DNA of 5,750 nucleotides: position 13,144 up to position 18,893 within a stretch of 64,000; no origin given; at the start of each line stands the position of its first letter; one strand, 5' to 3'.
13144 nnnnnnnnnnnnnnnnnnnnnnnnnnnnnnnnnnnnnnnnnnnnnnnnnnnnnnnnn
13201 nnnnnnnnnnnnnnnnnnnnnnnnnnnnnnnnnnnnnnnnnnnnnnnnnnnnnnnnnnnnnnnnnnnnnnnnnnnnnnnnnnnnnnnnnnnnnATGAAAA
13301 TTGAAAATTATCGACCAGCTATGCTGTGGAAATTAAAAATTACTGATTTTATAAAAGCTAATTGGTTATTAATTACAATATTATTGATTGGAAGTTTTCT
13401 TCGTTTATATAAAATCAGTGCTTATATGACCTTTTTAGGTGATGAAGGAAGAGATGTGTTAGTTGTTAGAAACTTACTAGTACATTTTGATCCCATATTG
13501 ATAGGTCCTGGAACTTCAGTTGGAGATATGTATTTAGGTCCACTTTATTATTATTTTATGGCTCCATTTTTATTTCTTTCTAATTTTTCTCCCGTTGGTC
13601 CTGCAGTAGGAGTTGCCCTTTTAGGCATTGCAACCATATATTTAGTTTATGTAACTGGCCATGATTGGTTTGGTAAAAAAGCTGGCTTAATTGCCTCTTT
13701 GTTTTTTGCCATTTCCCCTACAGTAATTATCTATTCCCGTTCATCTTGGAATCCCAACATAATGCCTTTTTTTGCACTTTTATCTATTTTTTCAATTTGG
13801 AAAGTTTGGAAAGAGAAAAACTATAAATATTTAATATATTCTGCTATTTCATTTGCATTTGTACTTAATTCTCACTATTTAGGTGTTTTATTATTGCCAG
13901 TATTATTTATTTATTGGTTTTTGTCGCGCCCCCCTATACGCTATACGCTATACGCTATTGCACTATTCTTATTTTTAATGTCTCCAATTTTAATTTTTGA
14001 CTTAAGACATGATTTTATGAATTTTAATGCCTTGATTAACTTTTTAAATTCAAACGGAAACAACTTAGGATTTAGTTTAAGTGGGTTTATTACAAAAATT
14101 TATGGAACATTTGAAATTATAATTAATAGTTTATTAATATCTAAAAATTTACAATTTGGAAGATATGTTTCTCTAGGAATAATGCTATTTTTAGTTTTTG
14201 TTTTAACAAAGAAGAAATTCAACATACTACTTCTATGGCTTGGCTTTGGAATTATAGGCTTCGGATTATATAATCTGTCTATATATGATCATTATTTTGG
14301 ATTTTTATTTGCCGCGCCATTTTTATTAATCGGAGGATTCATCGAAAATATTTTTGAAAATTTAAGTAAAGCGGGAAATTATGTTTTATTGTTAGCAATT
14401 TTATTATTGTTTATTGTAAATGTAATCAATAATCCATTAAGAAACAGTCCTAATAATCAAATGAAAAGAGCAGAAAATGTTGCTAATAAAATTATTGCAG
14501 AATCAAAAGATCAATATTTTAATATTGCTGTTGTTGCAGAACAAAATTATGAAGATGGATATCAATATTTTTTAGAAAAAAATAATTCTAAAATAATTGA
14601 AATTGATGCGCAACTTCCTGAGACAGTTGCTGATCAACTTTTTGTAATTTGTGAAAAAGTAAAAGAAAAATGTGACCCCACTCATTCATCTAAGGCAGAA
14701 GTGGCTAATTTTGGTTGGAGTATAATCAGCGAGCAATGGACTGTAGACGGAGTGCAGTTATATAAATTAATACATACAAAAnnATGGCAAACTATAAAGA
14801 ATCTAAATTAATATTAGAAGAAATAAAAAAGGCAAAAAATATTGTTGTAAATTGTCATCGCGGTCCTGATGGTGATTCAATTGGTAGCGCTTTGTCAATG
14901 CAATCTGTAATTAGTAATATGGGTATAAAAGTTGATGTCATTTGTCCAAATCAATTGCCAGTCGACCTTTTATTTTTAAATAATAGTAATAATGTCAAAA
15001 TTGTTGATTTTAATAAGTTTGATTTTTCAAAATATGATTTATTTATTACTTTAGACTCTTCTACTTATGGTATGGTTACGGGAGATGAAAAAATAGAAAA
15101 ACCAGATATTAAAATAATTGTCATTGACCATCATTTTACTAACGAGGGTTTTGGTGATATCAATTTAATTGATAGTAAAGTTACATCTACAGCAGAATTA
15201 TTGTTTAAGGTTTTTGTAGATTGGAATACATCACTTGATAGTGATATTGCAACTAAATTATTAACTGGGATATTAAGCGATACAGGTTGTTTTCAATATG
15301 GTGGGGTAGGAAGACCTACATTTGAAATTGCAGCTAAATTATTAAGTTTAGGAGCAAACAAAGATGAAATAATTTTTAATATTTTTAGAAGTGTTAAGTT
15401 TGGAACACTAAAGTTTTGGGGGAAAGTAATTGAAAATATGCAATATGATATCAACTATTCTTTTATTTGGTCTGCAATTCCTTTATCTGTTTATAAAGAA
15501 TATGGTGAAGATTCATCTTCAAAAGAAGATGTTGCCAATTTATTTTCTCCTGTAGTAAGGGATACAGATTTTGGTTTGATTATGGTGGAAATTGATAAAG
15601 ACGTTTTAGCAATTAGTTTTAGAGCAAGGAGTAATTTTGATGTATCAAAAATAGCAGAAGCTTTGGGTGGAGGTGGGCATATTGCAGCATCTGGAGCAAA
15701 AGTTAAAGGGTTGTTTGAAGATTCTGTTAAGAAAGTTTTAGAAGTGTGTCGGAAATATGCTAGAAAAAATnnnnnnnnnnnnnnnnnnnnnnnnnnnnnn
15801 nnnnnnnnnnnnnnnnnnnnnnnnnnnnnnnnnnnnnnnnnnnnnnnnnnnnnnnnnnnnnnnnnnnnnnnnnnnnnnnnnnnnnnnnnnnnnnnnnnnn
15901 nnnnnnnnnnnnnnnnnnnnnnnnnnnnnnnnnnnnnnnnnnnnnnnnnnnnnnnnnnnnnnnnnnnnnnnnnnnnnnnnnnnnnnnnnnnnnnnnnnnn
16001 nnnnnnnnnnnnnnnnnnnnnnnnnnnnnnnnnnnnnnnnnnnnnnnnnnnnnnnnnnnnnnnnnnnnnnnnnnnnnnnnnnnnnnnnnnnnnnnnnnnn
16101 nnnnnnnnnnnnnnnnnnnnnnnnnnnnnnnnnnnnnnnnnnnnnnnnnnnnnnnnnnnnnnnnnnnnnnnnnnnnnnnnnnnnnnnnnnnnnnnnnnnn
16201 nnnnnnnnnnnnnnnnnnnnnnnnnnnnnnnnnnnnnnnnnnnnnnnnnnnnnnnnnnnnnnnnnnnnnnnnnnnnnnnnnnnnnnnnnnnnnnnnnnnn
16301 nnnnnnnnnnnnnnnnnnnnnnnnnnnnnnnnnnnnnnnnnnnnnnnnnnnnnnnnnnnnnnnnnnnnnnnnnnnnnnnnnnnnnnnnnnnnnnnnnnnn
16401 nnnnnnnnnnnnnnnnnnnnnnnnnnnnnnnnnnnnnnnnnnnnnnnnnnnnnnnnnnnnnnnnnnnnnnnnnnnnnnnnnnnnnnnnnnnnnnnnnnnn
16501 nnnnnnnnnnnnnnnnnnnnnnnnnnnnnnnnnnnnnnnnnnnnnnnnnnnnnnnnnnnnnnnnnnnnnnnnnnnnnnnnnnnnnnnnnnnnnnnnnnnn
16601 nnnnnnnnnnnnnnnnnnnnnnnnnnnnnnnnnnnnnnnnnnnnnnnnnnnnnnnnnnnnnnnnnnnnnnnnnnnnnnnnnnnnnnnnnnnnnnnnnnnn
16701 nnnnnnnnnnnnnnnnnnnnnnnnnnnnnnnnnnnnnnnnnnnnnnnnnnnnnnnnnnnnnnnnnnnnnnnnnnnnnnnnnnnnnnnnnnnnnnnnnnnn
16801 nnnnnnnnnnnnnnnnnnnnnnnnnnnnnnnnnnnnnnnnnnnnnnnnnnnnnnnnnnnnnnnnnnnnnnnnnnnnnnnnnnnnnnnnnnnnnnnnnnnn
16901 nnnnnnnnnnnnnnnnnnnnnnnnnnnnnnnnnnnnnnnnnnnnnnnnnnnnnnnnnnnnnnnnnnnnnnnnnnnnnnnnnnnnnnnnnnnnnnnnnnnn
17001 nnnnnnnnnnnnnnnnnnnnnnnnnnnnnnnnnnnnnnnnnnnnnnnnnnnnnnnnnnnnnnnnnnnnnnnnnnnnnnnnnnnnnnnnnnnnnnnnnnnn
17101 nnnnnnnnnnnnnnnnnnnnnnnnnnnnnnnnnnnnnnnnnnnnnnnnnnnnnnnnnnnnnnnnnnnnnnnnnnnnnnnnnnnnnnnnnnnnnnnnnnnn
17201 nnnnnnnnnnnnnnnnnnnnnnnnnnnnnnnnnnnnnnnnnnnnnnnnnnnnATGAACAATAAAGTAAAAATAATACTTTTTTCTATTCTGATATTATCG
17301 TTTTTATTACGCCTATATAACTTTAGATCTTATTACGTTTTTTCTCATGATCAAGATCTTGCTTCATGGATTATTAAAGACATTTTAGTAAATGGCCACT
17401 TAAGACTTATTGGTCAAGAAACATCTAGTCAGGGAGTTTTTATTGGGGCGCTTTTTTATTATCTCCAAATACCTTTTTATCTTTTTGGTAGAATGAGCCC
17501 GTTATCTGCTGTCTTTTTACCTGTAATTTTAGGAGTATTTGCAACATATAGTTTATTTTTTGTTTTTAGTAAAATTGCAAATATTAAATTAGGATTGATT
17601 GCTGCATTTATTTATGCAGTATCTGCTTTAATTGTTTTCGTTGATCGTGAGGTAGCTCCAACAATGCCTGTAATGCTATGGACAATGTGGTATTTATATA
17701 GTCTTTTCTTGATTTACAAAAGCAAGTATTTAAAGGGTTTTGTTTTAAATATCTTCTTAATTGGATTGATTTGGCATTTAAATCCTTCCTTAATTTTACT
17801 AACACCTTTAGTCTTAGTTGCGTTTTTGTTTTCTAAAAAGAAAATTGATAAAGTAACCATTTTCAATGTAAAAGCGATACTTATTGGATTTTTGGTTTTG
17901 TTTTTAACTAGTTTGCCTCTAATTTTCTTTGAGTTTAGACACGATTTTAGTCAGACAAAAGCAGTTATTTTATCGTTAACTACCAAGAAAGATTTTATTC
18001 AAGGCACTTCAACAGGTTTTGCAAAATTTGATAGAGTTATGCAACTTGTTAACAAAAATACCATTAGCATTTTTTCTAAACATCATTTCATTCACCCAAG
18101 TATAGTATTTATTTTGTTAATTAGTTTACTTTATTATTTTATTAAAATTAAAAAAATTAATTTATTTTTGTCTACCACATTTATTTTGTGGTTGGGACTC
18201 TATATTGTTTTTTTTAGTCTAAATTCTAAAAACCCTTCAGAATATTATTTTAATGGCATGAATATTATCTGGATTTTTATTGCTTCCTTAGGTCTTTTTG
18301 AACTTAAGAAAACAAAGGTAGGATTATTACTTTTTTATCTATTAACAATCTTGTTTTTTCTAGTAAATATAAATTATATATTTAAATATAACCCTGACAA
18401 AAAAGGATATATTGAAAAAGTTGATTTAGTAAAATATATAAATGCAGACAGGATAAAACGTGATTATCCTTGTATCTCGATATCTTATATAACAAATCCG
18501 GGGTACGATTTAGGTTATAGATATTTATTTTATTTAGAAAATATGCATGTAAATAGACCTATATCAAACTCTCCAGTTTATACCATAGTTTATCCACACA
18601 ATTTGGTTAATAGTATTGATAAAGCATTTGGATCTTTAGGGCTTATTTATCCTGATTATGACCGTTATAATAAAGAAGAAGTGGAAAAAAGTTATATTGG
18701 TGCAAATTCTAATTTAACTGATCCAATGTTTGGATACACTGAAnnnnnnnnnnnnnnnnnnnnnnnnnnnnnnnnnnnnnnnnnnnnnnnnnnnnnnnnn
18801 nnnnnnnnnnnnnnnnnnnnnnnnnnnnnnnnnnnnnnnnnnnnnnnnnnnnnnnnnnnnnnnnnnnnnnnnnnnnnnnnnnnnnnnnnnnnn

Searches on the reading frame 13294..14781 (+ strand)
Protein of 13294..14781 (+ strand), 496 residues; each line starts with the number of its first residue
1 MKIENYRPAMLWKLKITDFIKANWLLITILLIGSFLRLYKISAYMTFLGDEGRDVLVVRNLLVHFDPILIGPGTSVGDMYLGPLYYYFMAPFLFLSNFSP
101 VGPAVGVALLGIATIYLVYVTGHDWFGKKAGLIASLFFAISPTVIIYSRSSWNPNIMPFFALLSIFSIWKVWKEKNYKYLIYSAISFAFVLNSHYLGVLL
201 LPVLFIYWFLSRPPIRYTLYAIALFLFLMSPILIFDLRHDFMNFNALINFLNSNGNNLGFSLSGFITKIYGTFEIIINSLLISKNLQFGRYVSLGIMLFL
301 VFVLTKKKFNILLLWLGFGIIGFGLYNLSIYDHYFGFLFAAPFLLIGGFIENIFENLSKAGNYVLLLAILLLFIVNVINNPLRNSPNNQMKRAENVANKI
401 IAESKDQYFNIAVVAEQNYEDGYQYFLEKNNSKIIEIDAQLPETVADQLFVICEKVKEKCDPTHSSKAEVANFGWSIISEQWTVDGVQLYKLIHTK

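Call 14: search_protein_families(library=pfam, proteins=[window:13294-14781:+], max_evalue=0.01)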
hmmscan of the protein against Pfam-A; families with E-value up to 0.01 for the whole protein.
window:13294-14781:+ (496 aa): 1 family
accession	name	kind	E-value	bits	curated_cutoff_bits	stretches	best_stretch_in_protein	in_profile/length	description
PF13231.12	PMT_2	-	8.7e-12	46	26.1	1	83-234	4-159/160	Dolichyl-phosphate-mannose-protein mannosyltransferase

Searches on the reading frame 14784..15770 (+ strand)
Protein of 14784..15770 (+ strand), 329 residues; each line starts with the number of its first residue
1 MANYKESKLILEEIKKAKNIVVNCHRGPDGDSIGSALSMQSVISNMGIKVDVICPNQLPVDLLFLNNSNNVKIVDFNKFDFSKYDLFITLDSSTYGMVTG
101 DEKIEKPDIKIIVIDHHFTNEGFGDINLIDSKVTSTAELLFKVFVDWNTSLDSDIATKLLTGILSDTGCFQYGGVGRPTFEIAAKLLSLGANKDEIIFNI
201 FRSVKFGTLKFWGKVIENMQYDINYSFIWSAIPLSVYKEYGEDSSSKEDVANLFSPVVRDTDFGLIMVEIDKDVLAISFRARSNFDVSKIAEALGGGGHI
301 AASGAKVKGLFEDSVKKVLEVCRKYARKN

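Call 14: search_protein_families(library=pfam, proteins=[window:14784-15770:+], max_evalue=0.01)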
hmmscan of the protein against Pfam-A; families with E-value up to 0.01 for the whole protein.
window:14784-15770:+ (329 aa): 2 families
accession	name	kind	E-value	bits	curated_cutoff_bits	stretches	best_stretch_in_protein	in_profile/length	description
PF01368.27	DHH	-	1.8e-18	67.5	28.1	1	19-163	1-125/125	DHH family, N-terminal domain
PF02272.25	DHHA1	-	1.6e-07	32.1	25.9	1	268-326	38-100/102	DHHA1 domain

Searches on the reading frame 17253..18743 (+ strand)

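Call 14: search_protein_families(library=pfam, proteins=[window:17253-18743:+], max_evalue=0.01)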
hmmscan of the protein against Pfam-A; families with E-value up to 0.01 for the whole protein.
window:17253-18743:+ (497 aa): 1 family
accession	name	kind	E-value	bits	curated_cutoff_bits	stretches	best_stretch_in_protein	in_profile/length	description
PF13231.12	PMT_2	-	1.5e-07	32.2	26.1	1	68-220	7-155/160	Dolichyl-phosphate-mannose-protein mannosyltransferase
